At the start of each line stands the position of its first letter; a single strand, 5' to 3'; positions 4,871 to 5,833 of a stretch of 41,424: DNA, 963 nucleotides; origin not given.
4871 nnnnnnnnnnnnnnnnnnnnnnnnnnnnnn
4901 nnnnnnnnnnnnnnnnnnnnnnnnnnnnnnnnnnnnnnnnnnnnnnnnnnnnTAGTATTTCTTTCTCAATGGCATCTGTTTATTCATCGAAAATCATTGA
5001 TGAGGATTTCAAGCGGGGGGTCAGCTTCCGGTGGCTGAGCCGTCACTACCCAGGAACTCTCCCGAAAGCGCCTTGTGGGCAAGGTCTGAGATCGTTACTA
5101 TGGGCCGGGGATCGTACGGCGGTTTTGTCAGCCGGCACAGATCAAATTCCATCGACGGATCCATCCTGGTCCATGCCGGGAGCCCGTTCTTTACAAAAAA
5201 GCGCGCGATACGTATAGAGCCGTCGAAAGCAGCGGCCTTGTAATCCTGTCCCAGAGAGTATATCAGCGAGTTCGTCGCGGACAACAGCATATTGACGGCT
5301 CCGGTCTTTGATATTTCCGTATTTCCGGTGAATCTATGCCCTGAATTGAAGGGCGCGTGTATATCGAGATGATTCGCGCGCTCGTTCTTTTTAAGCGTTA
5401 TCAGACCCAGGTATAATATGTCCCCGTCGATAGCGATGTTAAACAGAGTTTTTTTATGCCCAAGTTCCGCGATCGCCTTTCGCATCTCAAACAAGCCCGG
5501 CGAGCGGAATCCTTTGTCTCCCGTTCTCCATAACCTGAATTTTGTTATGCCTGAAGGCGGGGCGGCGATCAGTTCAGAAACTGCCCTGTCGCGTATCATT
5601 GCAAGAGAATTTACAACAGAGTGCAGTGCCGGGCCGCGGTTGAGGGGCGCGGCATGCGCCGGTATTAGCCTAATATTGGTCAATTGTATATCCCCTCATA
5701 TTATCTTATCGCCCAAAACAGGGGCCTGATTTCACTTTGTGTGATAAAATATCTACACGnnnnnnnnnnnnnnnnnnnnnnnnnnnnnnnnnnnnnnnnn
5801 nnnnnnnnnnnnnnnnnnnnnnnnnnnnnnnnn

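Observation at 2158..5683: Cassette of two paralogous unassignable proteins plus a B12-type radical SAM enzyme, wedged between DNA-repair genes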

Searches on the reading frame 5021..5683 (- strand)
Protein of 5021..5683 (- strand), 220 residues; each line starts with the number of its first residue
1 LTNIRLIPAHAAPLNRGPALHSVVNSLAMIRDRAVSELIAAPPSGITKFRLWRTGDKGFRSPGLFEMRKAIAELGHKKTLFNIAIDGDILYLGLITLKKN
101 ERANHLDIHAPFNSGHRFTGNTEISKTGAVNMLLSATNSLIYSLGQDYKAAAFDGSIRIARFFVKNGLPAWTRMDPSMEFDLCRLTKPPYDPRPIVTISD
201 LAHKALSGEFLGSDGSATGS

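Call 3: search_protein_families(library=pfam, proteins=[window:5021-5683:-], max_evalue=1)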
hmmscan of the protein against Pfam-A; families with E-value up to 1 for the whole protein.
window:5021-5683:- (220 aa): 0 families

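Call 4: search_protein_families(library=ncbifam, proteins=[window:5021-5683:-], max_evalue=1)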
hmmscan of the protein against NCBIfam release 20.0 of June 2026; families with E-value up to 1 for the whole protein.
window:5021-5683:- (220 aa): 0 families

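Call 6: search_protein_families(library=padloc, proteins=[window:5021-5683:-], max_evalue=1)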
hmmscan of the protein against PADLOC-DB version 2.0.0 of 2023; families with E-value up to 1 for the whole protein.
window:5021-5683:- (220 aa): 0 families

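Call 7: search_protein_families(library=phrogs, proteins=[window:5021-5683:-], max_evalue=1)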
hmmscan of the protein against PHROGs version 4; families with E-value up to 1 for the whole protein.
window:5021-5683:- (220 aa): 0 families

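Call 16: find_homologous_proteins(query=window:5021-5683:-)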
Query window:5021-5683:- (220 aa): 4 proteins with E <= 0.001 among 214 candidates.
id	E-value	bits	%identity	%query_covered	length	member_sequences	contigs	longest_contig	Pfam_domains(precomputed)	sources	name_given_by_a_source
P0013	8.1e-130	449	90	100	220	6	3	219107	-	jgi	-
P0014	2.8e-128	444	88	100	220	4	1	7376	-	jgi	-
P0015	1.8e-110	385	79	100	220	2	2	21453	-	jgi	jgi:hypothetical protein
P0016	3.0e-90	319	72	92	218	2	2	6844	-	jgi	-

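Call 29: search_solved_structures(query=A1, max_evalue=10)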
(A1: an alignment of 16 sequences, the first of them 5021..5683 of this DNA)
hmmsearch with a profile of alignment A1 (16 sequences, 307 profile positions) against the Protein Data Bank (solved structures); distinct sequences matched with E-value up to 10: 5.
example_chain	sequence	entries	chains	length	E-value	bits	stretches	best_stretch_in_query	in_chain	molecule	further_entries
1rjv_A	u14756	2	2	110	0.85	11.9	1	229-279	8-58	Parvalbumin alpha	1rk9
3f45_A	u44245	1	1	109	0.94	11.7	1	230-279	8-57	Parvalbumin alpha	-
1xvj_A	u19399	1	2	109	1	11.6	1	230-279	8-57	Parvalbumin alpha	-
1rtp_1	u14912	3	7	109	1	11.6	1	230-279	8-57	ALPHA-PARVALBUMIN | PARVALBUMIN ALPHA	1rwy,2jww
9bb8_A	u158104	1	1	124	1.1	11.5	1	229-279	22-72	Parvalbumin alpha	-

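Call 31: find_related_loci(query=window:5021-5683:-, collection=genome_contigs, flank=8000)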
Query window:5021-5683:- (220 aa) in genome_contigs; peptide patterns used: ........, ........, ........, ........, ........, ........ (x = any residue, [..] = any of these).
116 stretches matched a pattern; 1 encode a relative of the query (tblastn E <= 1e-3); 1 distinct loci.
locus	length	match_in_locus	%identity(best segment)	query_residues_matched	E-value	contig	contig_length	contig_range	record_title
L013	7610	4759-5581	72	19-220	5e-97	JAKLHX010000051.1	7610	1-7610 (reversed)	MAG: Candidatus Margulisiibacteriota bacterium isolate RA.bin73 RA.bin73_51, whole genome shotgun sequence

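Call 40: predict_structure(alignment_id=A1)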
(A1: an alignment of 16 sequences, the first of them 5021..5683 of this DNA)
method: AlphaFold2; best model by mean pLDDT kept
length: 220 residues; sequences in the alignment: 16
mean_pLDDT: 76.6   pTM: 0.73
mean pLDDT of the five models: 76.6, 74.0, 71.0, 63.6, 44.0
residues with pLDDT >= 90: 76; 70-90: 79; 50-70: 35; < 50: 30
segments of 3 or more residues with pLDDT < 50: 1-15, 35-39, 212-220
pLDDT, mean of each block of 10 residues (from residue 1): 34 49 61 49 87 89 93 92 91 87 82 72 89 86 78 91 93 87 72 82 80 40
secondary structure, 60 per line:
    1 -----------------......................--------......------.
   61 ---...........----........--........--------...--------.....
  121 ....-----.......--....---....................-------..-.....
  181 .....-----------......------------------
elements in order: H18-39 E48-53 H64-74 E79-86 E89-96 E116-124 E130-136 H139-142 H146-165 H176-185 H198-202

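Call 44: fold_search(model_id=the predicted structure, library=pdb)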
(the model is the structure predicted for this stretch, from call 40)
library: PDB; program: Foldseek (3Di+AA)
matches with E <= 10: 625; with E <= 0.001: 0
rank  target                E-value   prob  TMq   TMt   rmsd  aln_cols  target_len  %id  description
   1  3l50_A                1.8e-02  0.54  0.17  0.24   7.3        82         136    7  The crystal structure of human Glia Maturation Factor, Gamma (GMFG) (released 2010-02-02)
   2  6dkn_B                7.8e-02  0.11  0.14  0.10  20.0       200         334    8  CRYSTAL STRUCTURE OF ARABIDOPSIS THALIANA DECAPPING NUCLEASE DXO1 (released 2019-02-27)
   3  6dkn_A                9.4e-02  0.09  0.13  0.09  18.3       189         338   10  CRYSTAL STRUCTURE OF ARABIDOPSIS THALIANA DECAPPING NUCLEASE DXO1 (released 2019-02-27)
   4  5y1z_B                1.0e-01  0.69  0.31  0.45   6.9       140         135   12  Crystal structure of ZMYND8 PHD-BROMO-PWWP tandem in complex with Drebrin ADF-H domain (released 2017-10-25)
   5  9efv_E                1.0e-01  0.09  0.13  0.11  12.5       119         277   10  Cryo-EM structure of CSN-N8CUL1 in complex with CSN5i-3 (released 2025-12-03)
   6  5y1z_A                1.1e-01  0.69  0.29  0.44   5.7       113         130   10  Crystal structure of ZMYND8 PHD-BROMO-PWWP tandem in complex with Drebrin ADF-H domain (released 2017-10-25)
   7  5owo_C                1.2e-01  0.11  0.16  0.21  12.1       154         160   10  Human cytoplasmic Dynein N-Terminus dimerization domain at 1.8 Angstrom resolution (released 2018-07-11)
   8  3q2b                  1.3e-01  0.25  0.22  0.33   7.2       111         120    8  Crystal Structure of an Actin Depolymerizing Factor (released 2011-06-01)
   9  9e5z_E                1.4e-01  0.11  0.12  0.09  11.8        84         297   14  Cryo-EM structure of COP9 signalosome (released 2025-12-03)
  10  9uuh_A                1.5e-01  0.15  0.23  0.10  18.8       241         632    9  binary complex of ATP-bound polyphosphate kinase 1 (PPK1) (released 2026-03-04)
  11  5owo_B                1.5e-01  0.10  0.16  0.21  12.5       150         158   11  Human cytoplasmic Dynein N-Terminus dimerization domain at 1.8 Angstrom resolution (released 2018-07-11)
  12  7sog_B                1.6e-01  0.35  0.25  0.37   7.7       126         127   11  Thermostable actophorin (released 2022-04-20)
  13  4liz                  1.7e-01  0.25  0.27  0.37   8.2       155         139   10  Crystal structure of coactosin from Entamoeba histolytica (released 2014-07-23)
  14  1udm_MODEL_1_A        1.8e-01  0.33  0.29  0.39   8.2       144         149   13  Solution structure of Coactosin-like protein (Cofilin family) from Mus Musculus (released 2004-05-18)
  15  8gup_A                1.8e-01  0.15  0.19  0.24  11.5       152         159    8  Crystal structure of EsaG from Staphylococcus aureus (released 2022-11-09)
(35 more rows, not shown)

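Call 50: search_protein_representatives(alignment_id=A1)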
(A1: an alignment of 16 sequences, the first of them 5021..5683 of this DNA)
Query: 16 sequences, 307 profile positions. Proteins with E-value up to 0.001 (for the whole library): 44; up to 1e-10: 10; up to 1e-30: 7. The best 44 are listed.
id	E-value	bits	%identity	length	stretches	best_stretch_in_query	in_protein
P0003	1.4e-144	497.2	-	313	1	1-307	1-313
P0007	5.5e-125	432.9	-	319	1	1-306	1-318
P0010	2.9e-103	361.6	-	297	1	26-307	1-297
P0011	4.9e-100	351.0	-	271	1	26-307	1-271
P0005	6.2e-87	307.9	-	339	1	26-306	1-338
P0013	2.2e-58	214.2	-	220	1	10-192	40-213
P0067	5.4e-41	157.1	-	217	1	8-192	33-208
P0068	2.0e-18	82.9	-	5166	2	9-197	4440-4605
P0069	1.2e-11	60.7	-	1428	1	9-190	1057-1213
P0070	2.3e-11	59.8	-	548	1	5-192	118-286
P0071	3.5e-10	55.9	-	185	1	49-188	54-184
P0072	4.9e-10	55.4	-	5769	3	48-185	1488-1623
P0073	1.2e-09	54.1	-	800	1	44-195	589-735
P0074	1.2e-09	54.1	-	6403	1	11-182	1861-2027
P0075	1.9e-09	53.5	-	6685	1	9-185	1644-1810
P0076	5.7e-09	51.9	-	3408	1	48-192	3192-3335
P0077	6.6e-09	51.7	-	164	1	29-182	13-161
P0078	8.9e-09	51.3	-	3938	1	7-192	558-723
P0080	1.6e-08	50.4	-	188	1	10-189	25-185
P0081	7.7e-08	48.2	-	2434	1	9-192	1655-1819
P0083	4.2e-07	45.8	-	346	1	45-185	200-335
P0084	5.2e-07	45.5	-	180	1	7-188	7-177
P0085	5.4e-07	45.4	-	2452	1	6-192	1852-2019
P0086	7.7e-07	44.9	-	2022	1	8-184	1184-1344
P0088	1.5e-06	44.0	-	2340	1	8-192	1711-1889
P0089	4.2e-06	42.5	-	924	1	8-199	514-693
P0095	4.7e-05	39.0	-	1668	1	49-187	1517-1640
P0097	4.8e-05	39.0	-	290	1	56-190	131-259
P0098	9.8e-05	38.0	-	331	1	28-192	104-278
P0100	3.5e-04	36.2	-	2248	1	51-195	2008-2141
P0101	4.0e-04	36.0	-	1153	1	50-188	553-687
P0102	4.3e-04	35.9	-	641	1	10-192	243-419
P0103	6.9e-04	35.2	-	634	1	51-198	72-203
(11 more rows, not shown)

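Call 52: search_protein_families(library=pfam, proteins=[P0076, P0081, P0085, P0089], max_evalue=0.001)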
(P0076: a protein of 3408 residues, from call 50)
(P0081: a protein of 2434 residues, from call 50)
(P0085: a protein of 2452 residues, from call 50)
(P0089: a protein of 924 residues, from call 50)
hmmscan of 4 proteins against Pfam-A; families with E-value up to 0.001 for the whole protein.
P0076 (3408 aa): 22 families
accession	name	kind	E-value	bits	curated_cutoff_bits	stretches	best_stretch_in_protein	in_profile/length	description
PF13646.12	HEAT_2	-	6.9e-136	443.4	27.7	12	722-806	3-88/88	HEAT repeats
PF02985.28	HEAT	-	1.5e-69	223.6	23.5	0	751-776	2-27/31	HEAT repeat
PF13513.12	HEAT_EZ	-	5.7e-43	145.1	27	0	748-776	27-55/55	HEAT-like repeat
PF12717.13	Cnd1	-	9.7e-41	139.9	26.4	1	1337-1422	2-83/162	non-SMC mitotic condensation complex subunit 1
PF03130.22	HEAT_PBS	-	2.2e-27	92.8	20.9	0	290-313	4-27/27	PBS lyase HEAT-like repeat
PF00514.29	Arm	-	4.8e-22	77.7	20.6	0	44-72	12-40/41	Armadillo/beta-catenin-like repeat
PF24714.1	TOR1L1_N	-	1.4e-20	74.2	43.3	1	43-191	81-240/281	TORTIFOLIA1 N-terminal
PF01602.26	Adaptin_N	-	6.6e-20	71.6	37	0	715-808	76-178/524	Adaptin N terminal region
PF20168.4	PDS5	-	1.3e-17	63.4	27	0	1334-1422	297-385/1053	Sister chromatid cohesion protein PDS5 protein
PF12755.13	Vac14_Fab1_bd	-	2.9e-15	57.1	22.1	0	2937-2990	14-66/97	Vacuolar 14 Fab1-binding region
PF22928.2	INTS1_R4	-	3.4e-10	40.2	27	0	2233-2292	35-98/102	Integrator complex subunit 1, R4 domain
PF21581.3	SCD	-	1.8e-08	35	27.5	0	878-895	39-56/75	Stromalin conservative domain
PF24492.1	HEAT_ECM29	-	2.2e-07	31.6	27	0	1164-1259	62-149/160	Proteasome adapter and scaffold protein ECM29, HEAT-repeat domain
PF21040.3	CEP104-like_TOG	-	5.3e-07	30.5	24.3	0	273-366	106-208/208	Centrosomal protein CEP104-like, TOG domain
PF25767.1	ARM_TBCD_2nd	-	6e-07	29.6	29.7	0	1354-1397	71-114/245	Tubulin-specific chaperone D-like, ARM repeats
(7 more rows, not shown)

P0081 (2434 aa): 3 families
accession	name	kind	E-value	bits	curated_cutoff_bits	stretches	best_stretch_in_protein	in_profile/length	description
PF00805.28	Pentapeptide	-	1.3e-21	76.2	20.2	3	1552-1590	2-40/40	Pentapeptide repeats (8 copies)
PF13599.13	Pentapeptide_4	-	4.3e-06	27.1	38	0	1516-1578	16-78/78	Pentapeptide repeat region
PF13576.12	Pentapeptide_3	-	3.4e-05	24.4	27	1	1560-1601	3-47/48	Pentapeptide repeats (9 copies)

P0085 (2452 aa): 3 families
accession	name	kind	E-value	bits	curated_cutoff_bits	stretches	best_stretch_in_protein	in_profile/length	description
PF01339.22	CheB_methylest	-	2.5e-22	79.9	24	1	590-788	1-174/174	CheB methylesterase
PF01135.25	PCMT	-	2.9e-05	24.4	20.3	1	2072-2138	57-122/210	Protein-L-isoaspartate(D-aspartate) O-methyltransferase (PCMT)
PF02163.28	Peptidase_M50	-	0.0007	19.4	27.2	1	1544-1580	161-195/221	Peptidase family M50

P0089 (924 aa): 0 families

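Call 54: list_cluster_members(proteins=[P0068, P0069, P0070, P0072, P0074, P0075, P0071, P0077, P0080, P0084])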
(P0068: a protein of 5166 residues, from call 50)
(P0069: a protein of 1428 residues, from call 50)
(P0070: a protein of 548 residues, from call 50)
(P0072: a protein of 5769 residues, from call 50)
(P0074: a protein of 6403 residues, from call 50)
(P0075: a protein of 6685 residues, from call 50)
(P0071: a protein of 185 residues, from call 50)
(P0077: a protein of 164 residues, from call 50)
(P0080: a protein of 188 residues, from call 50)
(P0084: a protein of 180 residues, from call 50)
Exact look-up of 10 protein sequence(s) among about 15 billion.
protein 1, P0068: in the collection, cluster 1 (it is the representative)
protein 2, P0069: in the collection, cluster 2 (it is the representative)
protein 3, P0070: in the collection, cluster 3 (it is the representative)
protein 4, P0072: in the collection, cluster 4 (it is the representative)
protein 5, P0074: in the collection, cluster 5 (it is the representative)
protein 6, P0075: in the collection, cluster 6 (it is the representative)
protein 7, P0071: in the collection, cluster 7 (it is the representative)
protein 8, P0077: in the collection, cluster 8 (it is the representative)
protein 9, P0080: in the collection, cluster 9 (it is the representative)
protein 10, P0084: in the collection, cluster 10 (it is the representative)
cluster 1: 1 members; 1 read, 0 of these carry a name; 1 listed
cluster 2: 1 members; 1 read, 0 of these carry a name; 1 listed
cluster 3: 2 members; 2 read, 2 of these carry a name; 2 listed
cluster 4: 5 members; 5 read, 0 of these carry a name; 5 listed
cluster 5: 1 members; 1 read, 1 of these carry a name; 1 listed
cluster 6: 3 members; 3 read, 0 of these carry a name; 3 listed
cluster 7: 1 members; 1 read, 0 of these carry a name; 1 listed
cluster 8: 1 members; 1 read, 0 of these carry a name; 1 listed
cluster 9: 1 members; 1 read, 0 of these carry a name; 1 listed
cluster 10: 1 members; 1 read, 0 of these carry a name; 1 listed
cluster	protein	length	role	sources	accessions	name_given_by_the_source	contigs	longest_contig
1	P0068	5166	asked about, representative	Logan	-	-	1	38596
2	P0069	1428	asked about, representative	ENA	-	-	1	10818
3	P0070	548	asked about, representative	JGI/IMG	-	hypothetical protein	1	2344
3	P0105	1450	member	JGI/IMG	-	DNA-binding transcriptional regulator YhcF (GntR family)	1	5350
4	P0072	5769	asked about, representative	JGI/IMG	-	-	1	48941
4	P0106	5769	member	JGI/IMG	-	-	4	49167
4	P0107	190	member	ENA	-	-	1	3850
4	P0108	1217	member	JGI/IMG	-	-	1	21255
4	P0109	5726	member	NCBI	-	-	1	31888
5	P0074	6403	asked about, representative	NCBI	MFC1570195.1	GNAT family N-acetyltransferase [Candidatus Omnitrophota bacterium]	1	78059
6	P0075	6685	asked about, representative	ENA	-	-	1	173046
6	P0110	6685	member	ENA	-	-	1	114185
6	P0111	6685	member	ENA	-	-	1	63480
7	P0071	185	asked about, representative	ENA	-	-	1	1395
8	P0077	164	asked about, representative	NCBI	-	-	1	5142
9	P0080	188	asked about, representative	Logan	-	-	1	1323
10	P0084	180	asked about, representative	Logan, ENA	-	-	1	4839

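Call 59: search_protein_families(library=pfam, proteins=[P0069, P0070, P0073, P0089, P0101, P0095, P0100, P0102], max_evalue=0.001)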
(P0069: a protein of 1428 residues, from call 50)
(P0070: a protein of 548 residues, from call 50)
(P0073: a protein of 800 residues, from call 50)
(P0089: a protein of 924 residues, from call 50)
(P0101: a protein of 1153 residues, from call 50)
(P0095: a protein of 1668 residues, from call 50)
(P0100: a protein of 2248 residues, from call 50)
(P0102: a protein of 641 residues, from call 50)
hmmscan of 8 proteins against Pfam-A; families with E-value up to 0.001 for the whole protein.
P0069 (1428 aa): 0 families

P0070 (548 aa): 0 families

P0073 (800 aa): 3 families
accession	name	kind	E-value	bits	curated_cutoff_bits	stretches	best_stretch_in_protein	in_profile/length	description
PF00583.31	Acetyltransf_1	-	7.4e-08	33.1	20.7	1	411-479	31-100/116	Acetyltransferase (GNAT) family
PF13508.13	Acetyltransf_7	-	1.5e-06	28.9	27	1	418-475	7-63/84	Acetyltransferase (GNAT) domain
PF13673.13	Acetyltransf_10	-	0.00034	21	23.6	0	415-481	32-94/128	Acetyltransferase (GNAT) domain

P0089 (924 aa): 0 families

P0101 (1153 aa): 4 families
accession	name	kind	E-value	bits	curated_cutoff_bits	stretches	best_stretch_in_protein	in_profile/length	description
PF00583.31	Acetyltransf_1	-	2.4e-12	47.6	20.7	1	320-429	3-116/116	Acetyltransferase (GNAT) family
PF13508.13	Acetyltransf_7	-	3.6e-11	43.7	27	1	353-430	6-83/84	Acetyltransferase (GNAT) domain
PF13673.13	Acetyltransf_10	-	6e-10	39.6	23.6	1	330-434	13-112/128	Acetyltransferase (GNAT) domain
PF08445.16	FR47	-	2.1e-05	24.9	22.1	1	376-434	24-82/86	FR47-like protein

P0095 (1668 aa): 1 family
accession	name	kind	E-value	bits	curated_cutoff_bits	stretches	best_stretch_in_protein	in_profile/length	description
PF06325.19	PrmA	-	0.00022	21.3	22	1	1192-1256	153-218/296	Ribosomal protein L11 methyltransferase (PrmA)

P0100 (2248 aa): 2 families
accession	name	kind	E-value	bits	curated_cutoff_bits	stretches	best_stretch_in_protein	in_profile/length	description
PF00293.34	NUDIX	-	9.2e-07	29.4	21.1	0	796-848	5-58/134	NUDIX domain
PF02390.23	Methyltransf_4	-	0.00025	21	24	1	507-599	2-82/173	Putative methyltransferase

P0102 (641 aa): 0 families

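Call 60: search_protein_families(library=pfam, proteins=[P0086, P0088, P0078, P0083, P0097, P0098, P0103], max_evalue=0.001)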
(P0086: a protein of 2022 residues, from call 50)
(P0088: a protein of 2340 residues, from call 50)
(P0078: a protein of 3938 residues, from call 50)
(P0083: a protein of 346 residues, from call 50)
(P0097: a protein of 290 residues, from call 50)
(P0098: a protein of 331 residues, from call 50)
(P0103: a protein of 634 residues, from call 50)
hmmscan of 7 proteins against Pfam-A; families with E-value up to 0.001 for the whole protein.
P0086 (2022 aa): 6 families
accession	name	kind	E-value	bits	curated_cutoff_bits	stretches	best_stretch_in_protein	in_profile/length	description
PF13847.12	Methyltransf_31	-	2e-11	44.2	27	1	1038-1121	2-84/145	Methyltransferase domain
PF00149.33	Metallophos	-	2.1e-09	38.6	21.5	1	440-624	3-136/191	Calcineurin-like phosphoesterase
PF13649.12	Methyltransf_25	-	7.5e-09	36.6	27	0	1537-1596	36-97/97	Methyltransferase domain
PF08241.18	Methyltransf_11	-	3.1e-08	34.6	21.2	1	1544-1600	42-95/95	Methyltransferase domain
PF01209.24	Ubie_methyltran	-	3.9e-06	26.8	20.1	1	1458-1620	23-170/233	ubiE/COQ5 methyltransferase family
PF08242.18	Methyltransf_12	-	4.2e-05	24.6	30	0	1552-1598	51-98/98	Methyltransferase domain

P0088 (2340 aa): 1 family
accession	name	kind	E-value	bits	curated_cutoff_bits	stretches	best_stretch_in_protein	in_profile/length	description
PF01966.28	HD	-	0.00055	20.7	22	0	1229-1348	3-111/116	HD domain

P0078 (3938 aa): 12 families
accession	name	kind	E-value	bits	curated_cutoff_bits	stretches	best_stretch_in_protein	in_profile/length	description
PF13414.12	TPR_11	-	2.8e-27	94.6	26.8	3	2848-2884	4-40/42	TPR repeat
PF00515.34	TPR_1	-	6.2e-19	67.4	27.8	1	2872-2903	1-32/34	Tetratricopeptide repeat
PF13431.12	TPR_17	-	9.1e-19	66.6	24.4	2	2826-2858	1-33/34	Tetratricopeptide repeat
PF07719.23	TPR_2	-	1.1e-15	56.8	27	1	2872-2904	1-33/34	Tetratricopeptide repeat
PF13181.12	TPR_8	-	8.4e-12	44.7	25.7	1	2872-2904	1-33/34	Tetratricopeptide repeat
PF13432.12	TPR_16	-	7.3e-10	39.6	32.7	0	2818-2872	11-65/65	Tetratricopeptide repeat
PF13424.12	TPR_12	-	1.1e-08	35.6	30.1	1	2840-2900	5-73/77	Tetratricopeptide repeat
PF14559.12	TPR_19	-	1.7e-08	35.1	25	0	2849-2892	2-45/68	Tetratricopeptide repeat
PF13428.12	TPR_14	-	7.6e-07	29.7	23.5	0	2873-2913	2-42/44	Tetratricopeptide repeat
PF13371.12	TPR_9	-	9.9e-07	29.1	35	1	2846-2904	3-61/73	Tetratricopeptide repeat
PF00069.31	Pkinase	-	5.9e-06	26.3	31.7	1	843-975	68-183/263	Protein kinase domain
PF00381.24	PTS-HPr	-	2.7e-05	24.6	23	1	431-503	2-69/81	PTS HPr component phosphorylation site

P0083 (346 aa): 0 families

P0097 (290 aa): 0 families

P0098 (331 aa): 0 families

P0103 (634 aa): 1 family
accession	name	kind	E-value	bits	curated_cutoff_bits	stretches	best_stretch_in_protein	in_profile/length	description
PF08439.15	Peptidase_M3_N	-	0.00051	20.6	25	0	353-406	5-58/70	Oligopeptidase F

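Call 66: find_encoding_contigs(protein=P0077, flank=5000, max_places=2)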
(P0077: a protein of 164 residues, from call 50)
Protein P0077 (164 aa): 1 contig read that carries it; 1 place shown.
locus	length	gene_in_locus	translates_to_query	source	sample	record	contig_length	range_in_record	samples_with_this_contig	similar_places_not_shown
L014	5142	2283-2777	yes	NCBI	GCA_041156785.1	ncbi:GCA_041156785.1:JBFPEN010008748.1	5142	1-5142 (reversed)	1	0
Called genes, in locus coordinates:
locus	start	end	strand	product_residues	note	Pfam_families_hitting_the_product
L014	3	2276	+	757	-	?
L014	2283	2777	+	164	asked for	-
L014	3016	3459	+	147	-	PF00359:PTS_EIIA_2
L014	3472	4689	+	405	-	PF00999:Na_H_Exchanger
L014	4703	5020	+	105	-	-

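Call 67: find_encoding_contigs(protein=P0084, flank=5000, max_places=2)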
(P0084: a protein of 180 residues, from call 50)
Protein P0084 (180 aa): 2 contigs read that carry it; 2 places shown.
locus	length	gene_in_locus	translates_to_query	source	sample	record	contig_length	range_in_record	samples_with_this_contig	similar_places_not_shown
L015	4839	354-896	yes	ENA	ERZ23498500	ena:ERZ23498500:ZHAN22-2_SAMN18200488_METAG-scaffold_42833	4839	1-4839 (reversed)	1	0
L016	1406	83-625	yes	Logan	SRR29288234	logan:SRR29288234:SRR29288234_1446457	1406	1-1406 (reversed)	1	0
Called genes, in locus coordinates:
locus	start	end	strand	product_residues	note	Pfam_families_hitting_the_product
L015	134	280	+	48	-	-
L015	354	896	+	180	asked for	-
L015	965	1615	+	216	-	-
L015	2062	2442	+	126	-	PF01243:PNPOx_N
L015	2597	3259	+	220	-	PF13489:Methyltransf_23, PF13847:Methyltransf_31 (faint), PF08241:Methyltransf_11, PF08242:Methyltransf_12 (weak), PF13649:Methyltransf_25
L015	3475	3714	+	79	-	-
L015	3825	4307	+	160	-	PF01980:TrmO_N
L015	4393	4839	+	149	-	?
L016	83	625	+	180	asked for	-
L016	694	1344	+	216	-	-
